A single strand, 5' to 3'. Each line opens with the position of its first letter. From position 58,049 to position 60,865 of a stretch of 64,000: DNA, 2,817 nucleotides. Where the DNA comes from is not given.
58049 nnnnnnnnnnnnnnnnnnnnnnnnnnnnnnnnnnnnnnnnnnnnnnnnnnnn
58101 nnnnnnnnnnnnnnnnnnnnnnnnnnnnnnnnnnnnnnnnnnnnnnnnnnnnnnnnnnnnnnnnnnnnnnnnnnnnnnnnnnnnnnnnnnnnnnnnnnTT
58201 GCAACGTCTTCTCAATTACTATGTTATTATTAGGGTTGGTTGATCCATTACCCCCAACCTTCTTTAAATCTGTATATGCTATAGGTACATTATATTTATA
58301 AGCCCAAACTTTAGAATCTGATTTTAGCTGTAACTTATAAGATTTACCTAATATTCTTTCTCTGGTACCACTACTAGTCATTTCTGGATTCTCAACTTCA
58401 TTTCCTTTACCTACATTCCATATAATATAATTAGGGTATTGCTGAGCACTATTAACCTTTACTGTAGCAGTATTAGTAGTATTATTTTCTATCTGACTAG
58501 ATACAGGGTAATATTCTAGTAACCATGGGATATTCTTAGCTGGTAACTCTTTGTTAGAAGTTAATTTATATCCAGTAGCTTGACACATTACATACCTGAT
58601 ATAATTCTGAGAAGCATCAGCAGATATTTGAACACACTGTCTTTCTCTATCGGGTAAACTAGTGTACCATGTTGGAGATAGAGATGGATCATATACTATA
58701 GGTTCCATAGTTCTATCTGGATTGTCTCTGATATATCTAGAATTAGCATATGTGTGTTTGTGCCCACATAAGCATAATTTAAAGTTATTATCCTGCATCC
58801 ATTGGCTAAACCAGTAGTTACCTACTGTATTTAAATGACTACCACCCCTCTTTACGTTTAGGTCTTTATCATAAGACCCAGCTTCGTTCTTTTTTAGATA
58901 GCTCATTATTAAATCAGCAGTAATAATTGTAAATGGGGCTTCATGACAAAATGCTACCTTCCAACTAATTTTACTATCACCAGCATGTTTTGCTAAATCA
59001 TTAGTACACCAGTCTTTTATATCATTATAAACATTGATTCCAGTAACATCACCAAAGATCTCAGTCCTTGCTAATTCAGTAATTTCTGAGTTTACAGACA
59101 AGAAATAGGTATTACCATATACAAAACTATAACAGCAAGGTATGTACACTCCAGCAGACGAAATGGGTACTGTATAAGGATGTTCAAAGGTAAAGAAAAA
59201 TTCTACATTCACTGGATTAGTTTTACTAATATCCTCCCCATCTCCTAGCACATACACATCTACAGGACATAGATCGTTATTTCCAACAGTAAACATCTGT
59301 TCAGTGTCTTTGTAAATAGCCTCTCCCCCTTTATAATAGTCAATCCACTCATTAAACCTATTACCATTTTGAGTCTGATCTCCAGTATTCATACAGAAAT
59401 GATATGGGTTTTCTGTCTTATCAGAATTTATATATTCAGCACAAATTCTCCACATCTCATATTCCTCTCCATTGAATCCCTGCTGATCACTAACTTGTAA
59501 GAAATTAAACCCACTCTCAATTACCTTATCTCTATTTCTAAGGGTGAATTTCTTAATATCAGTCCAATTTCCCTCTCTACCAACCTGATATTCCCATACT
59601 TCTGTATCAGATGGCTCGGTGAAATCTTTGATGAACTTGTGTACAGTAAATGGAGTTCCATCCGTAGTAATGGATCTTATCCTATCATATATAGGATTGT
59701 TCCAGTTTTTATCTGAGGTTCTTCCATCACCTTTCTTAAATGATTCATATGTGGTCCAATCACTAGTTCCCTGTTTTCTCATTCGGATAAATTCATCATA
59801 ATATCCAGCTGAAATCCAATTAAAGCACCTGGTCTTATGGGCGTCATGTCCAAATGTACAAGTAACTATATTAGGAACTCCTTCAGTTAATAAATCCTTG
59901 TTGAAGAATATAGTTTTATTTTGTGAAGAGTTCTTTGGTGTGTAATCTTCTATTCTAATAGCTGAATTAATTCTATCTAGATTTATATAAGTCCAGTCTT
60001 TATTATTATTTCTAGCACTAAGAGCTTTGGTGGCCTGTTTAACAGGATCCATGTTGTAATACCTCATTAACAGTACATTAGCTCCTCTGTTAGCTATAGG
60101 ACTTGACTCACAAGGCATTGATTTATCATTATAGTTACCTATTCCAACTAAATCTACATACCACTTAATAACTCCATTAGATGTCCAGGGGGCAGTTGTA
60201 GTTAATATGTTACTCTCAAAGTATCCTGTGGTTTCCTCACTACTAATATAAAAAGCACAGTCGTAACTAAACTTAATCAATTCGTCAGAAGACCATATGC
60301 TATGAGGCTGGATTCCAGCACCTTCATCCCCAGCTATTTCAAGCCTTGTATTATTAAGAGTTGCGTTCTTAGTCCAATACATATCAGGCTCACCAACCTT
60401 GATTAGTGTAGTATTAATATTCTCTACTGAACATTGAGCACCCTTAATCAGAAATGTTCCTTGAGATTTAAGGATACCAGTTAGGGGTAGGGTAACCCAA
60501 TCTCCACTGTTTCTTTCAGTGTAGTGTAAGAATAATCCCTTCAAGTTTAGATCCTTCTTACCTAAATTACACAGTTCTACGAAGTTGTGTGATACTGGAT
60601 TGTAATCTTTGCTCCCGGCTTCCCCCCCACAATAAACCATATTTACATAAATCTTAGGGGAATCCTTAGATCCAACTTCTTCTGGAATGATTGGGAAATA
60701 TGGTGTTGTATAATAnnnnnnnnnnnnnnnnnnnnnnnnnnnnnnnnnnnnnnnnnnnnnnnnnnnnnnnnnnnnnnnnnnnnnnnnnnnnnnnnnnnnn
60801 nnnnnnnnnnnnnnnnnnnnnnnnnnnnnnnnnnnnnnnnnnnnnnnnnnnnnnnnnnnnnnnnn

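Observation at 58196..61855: Virion tail protein with a calcineurin-like metallophosphoesterase domain, translationally coupled to the LRR adhesin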

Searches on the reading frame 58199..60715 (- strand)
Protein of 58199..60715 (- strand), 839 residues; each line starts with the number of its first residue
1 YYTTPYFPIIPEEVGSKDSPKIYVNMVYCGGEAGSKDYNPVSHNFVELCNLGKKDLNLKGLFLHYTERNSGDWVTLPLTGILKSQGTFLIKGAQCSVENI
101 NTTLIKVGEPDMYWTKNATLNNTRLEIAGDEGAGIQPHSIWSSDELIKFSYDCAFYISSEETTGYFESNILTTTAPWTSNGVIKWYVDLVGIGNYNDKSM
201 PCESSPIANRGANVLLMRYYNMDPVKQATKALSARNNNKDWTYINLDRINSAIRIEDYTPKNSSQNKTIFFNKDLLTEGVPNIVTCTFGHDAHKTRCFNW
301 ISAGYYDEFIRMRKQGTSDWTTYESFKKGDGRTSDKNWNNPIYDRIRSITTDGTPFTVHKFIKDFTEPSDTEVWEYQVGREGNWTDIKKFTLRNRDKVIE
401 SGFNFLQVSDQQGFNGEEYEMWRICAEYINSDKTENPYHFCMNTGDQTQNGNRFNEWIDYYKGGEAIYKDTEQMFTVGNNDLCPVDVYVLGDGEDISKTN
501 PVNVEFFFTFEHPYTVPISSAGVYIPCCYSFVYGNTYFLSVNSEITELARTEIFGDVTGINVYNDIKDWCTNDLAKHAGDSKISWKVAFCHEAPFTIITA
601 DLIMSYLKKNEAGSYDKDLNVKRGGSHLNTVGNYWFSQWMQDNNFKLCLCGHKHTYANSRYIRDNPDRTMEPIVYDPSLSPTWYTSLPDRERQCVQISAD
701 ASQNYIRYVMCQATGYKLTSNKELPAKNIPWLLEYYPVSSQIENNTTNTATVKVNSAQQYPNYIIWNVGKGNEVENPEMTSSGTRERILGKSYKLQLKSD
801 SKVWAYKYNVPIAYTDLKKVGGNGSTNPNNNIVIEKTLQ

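Call 16: search_solved_structures(query=A1, max_evalue=1, show_alignments=3)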
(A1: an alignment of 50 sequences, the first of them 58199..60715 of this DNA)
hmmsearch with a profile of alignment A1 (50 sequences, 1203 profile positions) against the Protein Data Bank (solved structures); distinct sequences matched with E-value up to 1: 1.
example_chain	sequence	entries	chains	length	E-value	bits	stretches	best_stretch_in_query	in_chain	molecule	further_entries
5d8j_H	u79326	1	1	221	0.89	10.4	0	1075-1118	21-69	HA3 Fab Heavy Chain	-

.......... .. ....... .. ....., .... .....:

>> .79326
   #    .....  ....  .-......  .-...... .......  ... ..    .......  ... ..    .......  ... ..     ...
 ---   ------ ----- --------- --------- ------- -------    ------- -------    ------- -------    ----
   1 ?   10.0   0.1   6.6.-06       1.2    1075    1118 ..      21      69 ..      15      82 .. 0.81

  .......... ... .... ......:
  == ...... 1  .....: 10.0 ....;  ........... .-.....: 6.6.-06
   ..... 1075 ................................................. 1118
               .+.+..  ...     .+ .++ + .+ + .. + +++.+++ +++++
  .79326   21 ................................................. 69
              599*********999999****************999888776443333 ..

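Call 33: predict_structure(alignment_id=A1)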
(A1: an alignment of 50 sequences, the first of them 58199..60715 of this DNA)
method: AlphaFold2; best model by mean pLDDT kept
length: 839 residues; sequences in the alignment: 50
mean_pLDDT: 93.7   pTM: 0.92
mean pLDDT of the five models: 93.7, 93.5, 92.1, 91.5, 90.0
residues with pLDDT >= 90: 718; 70-90: 115; 50-70: 5; < 50: 1
segments of 3 or more residues with pLDDT < 50: none
pLDDT, mean of each block of 10 residues (from residue 1): 90 89 96 93 97 94 94 96 96 94 94 98 90 86 97 97 92 92 95 94 95 95 89 93 95 94 94 95 98 98 97 96 96 91 96 96 97 98 97 98 97 92 97 97 95 94 96 95 93 85 95 96 96 98 91 90 94 96 97 91 93 90 81 85 96 91 92 95 95 96 95 91 89 95 92 92 97 89 89 94 90 95 95 81
secondary structure, 60 per line:
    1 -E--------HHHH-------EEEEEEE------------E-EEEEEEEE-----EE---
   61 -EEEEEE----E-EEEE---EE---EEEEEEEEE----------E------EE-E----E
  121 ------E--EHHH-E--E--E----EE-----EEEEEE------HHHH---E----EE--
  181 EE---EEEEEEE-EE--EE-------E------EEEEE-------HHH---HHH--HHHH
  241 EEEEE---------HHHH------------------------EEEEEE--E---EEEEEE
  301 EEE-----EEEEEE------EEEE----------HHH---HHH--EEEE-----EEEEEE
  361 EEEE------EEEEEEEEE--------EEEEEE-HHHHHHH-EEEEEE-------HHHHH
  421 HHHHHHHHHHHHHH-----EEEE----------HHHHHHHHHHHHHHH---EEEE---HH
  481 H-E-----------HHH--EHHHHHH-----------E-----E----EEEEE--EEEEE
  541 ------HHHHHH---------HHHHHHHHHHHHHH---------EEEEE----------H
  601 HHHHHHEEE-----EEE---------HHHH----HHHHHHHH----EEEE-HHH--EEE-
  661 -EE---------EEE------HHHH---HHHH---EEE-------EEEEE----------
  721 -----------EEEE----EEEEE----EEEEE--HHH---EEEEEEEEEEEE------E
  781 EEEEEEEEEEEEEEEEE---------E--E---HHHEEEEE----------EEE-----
elements in order (helices of 4 or more, strands of 3 or more residues): H11-14 E22-28 E43-50 E62-67 E74-77 E86-94 E153-158 H165-168 E186-192 E214-218 H237-240 E241-245 H255-258 E283-288 E295-303 E309-314 E321-324 E346-349 E355-364 E371-379 E388-393 H395-401 E403-408 H416-434 E440-443 H454-468 E472-475 H501-506 E529-533 E536-540 H547-552 H562-575 E585-589 H600-606 E607-609 E615-617 H627-630 H635-642 E647-650 E657-659 E673-675 H682-685 H689-692 E696-698 E706-710 E732-735 E740-744 E749-753 E762-773 E780-797 E817-821 E832-834

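Call 66: find_related_loci(query=A1, collection=genome_contigs, flank=10000)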
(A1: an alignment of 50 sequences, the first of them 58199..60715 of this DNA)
Query A1 (839 aa) in genome_contigs; peptide patterns used: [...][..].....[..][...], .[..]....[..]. (x = any residue, [..] = any of these).
30 stretches matched a pattern; 11 encode a relative of the query (tblastn E <= 1e-3); 11 distinct loci.
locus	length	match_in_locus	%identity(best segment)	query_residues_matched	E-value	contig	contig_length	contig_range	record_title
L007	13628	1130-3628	57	1-831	0e+0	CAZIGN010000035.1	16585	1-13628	MAG TPA_asm: uncultured Lachnospiraceae bacterium isolate SRP274231_co1_211 genome assembly, contig: NODE_3091_length_16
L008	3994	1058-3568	57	1-836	0e+0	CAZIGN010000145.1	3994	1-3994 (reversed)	MAG TPA_asm: uncultured Lachnospiraceae bacterium isolate SRP274231_co1_211 genome assembly, contig: NODE_26599_length_3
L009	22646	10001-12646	45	1-838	0e+0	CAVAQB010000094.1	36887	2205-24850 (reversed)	Anaeroplasmataceae bacterium isolate H07602-L1_cleanbin_000024 genome assembly, contig: Spades_H07602-L1_contig_545, who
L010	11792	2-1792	39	229-831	3e-118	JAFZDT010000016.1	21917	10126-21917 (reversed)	MAG: Erysipelotrichaceae bacterium isolate RGIG7674 Water_buffalos_Rectum-1__c58481, whole genome shotgun sequence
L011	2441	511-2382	35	34-667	1e-96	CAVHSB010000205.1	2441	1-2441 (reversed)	Flexilinea sp. isolate H07619-L1_cleanbin_000027 genome assembly, contig: Spades_H07619-L1_contig_16938, whole genome sh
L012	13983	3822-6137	31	15-766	1e-91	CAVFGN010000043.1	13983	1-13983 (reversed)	Alistipes finegoldii isolate H07606-L1_cleanbin_000035 genome assembly, contig: Spades_H07606-L1_contig_3435, whole geno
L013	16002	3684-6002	31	42-726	2e-73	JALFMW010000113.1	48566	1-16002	MAG: Clostridium sp. isolate SUG825 k141_110845, whole genome shotgun sequence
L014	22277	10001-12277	30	45-728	6e-75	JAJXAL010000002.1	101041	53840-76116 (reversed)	MAG: Segatella copri isolate B78_maxbin.001.fa NODE_4_length_101041_cov_210.758521, whole genome shotgun sequence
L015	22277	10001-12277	30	45-728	4e-76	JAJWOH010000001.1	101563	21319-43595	MAG: Segatella copri isolate B43_maxbin.001.fa NODE_36_length_101563_cov_144.767595, whole genome shotgun sequence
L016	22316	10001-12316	30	38-728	4e-63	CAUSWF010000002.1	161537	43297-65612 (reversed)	MAG TPA_asm: uncultured Erysipelotrichaceae bacterium isolate SRR15839775_bin.9_MetaWRAP_v1.3_MAG genome assembly, conti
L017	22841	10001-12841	29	42-765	4e-73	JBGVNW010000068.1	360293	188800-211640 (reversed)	MAG: Bacilli bacterium isolate fecal_MAG_225 fecal_MAG_225_contig_0068, whole genome shotgun sequence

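Call 74: fold_search(model_id=the predicted structure, library=viral)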
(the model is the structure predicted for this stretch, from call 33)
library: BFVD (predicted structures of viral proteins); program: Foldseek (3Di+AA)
matches with E <= 10: 992; with E <= 0.001: 22
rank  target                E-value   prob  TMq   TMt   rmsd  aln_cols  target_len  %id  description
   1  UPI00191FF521         5.3e-69  1.00  0.79  0.59   4.6       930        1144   30  (no name look-up for this kind of identifier)
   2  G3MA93                1.3e-50  1.00  0.62  0.60   6.3       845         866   23  Gp352 [Bacillus phage G]
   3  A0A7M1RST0            2.0e-43  1.00  0.53  0.41   4.2       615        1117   29  Phosphatase [uncultured phage cr7_1]
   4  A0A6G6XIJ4            6.0e-12  1.00  0.34  0.31  14.9       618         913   10  (no name in the UniProt tables at hand)
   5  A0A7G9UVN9            8.4e-11  1.00  0.34  0.42   8.5       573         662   10  (no name in the UniProt tables at hand)
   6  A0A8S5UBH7            1.2e-10  1.00  0.14  0.65   8.2       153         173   36  Uncharacterized protein [Podoviridae sp. ctZkC8]
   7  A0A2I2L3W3            1.0e-09  1.00  0.29  0.49   9.5       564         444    9  Phosphodiesterase/alkaline phosphatase D [Orpheovirus IHUMI-LCC2]
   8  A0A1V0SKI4            2.4e-09  1.00  0.33  0.46  14.2       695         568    9  PhoD-like phosphatase [Klosneuvirus KNV1]
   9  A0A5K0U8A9            5.1e-09  1.00  0.28  0.46   8.3       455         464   10  Alkaline phosphatase family protein [Yasminevirus sp. GU-2018]
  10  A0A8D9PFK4            9.9e-08  1.00  0.13  0.33  10.1       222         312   18  (no name in the UniProt tables at hand)
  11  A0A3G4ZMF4            2.2e-07  1.00  0.24  0.42  10.0       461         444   12  Calcineurin-like phosphoesterase domain-containing protein [Terrestrivirus sp.]
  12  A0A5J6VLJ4            1.2e-06  1.00  0.22  0.41  11.6       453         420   10  Calcineurin-like phosphoesterase domain-containing protein [Megaviridae environmental sample]
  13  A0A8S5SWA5            1.7e-05  1.00  0.23  0.36  11.7       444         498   12  Calcineurin-like phosphoesterase [virus sp. ctoC338]
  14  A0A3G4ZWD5            2.5e-05  1.00  0.24  0.44  11.1       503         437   10  Uncharacterized protein [Faunusvirus sp.]
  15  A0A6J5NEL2            3.7e-05  1.00  0.21  0.31  25.7       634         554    9  Uncharacterized protein [uncultured Caudovirales phage]
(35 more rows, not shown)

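Call 97: search_protein_families(library=pfam, proteins=[L017:7886-13168:+, L017:13177-21711:+, L017:4135-5970:+, L017:1656-3428:+, L017:6071-7087:+], max_evalue=0.01)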
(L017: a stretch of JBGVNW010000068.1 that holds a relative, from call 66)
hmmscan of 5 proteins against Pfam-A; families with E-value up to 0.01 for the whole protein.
L017:7886-13168:+ (1760 aa): 3 families
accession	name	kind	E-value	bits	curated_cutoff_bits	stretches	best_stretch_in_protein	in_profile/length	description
PF04760.21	IF2_N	-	0.0013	18.9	25.3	0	542-560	15-34/53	Translation initiation factor IF-2, N-terminal region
PF00932.25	LTD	-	0.0032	18.2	34.3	1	702-777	22-74/109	Lamin Tail Domain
PF00149.33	Metallophos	-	0.0047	17.8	21.5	0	1172-1473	11-191/191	Calcineurin-like phosphoesterase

L017:13177-21711:+ (2844 aa): 0 families

L017:4135-5970:+ (611 aa): 0 families

L017:1656-3428:+ (590 aa): 1 family
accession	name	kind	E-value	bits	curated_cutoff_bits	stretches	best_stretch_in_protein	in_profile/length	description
PF00398.26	RrnaAD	-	0.0075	15.8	24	0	66-125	79-141/263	Ribosomal RNA adenine dimethylase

L017:6071-7087:+ (338 aa): 1 family
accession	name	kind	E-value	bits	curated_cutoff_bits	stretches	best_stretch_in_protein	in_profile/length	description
PF00535.33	Glycos_transf_2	-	1e-09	39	23.3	1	9-116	3-108/168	Glycosyl transferase family 2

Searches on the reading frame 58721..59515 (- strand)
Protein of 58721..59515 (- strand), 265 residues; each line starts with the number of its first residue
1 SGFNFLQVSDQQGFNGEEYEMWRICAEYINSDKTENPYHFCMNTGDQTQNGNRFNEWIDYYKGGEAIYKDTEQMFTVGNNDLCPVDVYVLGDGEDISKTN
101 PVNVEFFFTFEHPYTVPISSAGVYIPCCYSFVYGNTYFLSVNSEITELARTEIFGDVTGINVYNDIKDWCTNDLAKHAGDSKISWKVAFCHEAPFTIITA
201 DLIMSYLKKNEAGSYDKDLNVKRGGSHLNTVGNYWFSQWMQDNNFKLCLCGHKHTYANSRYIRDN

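Call 84: search_solved_structures(query=window:58721-59515:-, max_evalue=10, show_alignments=4)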
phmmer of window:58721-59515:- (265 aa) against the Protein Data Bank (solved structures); distinct sequences matched with E-value up to 10: 13.
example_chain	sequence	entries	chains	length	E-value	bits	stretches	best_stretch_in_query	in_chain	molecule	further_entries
2a8b_A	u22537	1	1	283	0.14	15.1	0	207-241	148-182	Receptor-type tyrosine-protein phosphatase R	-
8bhg_A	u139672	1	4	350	0.3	13.9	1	123-212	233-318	Gamma-aminobutyric acid receptor subunit alpha-5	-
8bej_A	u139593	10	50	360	0.3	13.9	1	123-212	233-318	Gamma-aminobutyric acid receptor subunit alpha-5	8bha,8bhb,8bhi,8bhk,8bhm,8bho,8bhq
8wfx_N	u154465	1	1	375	0.49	13.3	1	20-101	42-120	CRISPR system Cms protein Csm5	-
1jln_A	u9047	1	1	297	0.53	13.1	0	201-245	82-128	Protein Tyrosine Phosphatase, receptor type, R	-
8bhg_B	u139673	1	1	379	0.66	12.8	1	122-212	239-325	Gamma-aminobutyric acid receptor subunit gamma-2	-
9qjp_A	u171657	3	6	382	1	12.2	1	123-212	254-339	Gamma-aminobutyric acid receptor subunit alpha-3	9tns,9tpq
9tnb_A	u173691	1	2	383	1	12.2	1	123-212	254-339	Gamma-aminobutyric acid receptor subunit alpha-3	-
9qjq_A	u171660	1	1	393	1.1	12.1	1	123-212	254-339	Gamma-aminobutyric acid receptor subunit alpha-3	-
9fg0_A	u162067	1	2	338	1.4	11.7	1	123-212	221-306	Gamma-aminobutyric acid receptor subunit alpha-1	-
7t0w_B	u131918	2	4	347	1.5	11.7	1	123-212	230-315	Gamma-aminobutyric acid receptor subunit alpha-1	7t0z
6d6t_B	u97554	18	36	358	1.5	11.6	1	123-212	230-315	Gamma-aminobutyric acid receptor subunit alpha-1,Gamma-aminobutyric acid receptor subunit | Gamma-aminobutyric acid receptor subunit alpha-1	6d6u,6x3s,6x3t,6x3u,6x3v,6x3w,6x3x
7pbd_A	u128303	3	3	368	1.6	11.6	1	123-212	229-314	Gamma-aminobutyric acid receptor subunit alpha-1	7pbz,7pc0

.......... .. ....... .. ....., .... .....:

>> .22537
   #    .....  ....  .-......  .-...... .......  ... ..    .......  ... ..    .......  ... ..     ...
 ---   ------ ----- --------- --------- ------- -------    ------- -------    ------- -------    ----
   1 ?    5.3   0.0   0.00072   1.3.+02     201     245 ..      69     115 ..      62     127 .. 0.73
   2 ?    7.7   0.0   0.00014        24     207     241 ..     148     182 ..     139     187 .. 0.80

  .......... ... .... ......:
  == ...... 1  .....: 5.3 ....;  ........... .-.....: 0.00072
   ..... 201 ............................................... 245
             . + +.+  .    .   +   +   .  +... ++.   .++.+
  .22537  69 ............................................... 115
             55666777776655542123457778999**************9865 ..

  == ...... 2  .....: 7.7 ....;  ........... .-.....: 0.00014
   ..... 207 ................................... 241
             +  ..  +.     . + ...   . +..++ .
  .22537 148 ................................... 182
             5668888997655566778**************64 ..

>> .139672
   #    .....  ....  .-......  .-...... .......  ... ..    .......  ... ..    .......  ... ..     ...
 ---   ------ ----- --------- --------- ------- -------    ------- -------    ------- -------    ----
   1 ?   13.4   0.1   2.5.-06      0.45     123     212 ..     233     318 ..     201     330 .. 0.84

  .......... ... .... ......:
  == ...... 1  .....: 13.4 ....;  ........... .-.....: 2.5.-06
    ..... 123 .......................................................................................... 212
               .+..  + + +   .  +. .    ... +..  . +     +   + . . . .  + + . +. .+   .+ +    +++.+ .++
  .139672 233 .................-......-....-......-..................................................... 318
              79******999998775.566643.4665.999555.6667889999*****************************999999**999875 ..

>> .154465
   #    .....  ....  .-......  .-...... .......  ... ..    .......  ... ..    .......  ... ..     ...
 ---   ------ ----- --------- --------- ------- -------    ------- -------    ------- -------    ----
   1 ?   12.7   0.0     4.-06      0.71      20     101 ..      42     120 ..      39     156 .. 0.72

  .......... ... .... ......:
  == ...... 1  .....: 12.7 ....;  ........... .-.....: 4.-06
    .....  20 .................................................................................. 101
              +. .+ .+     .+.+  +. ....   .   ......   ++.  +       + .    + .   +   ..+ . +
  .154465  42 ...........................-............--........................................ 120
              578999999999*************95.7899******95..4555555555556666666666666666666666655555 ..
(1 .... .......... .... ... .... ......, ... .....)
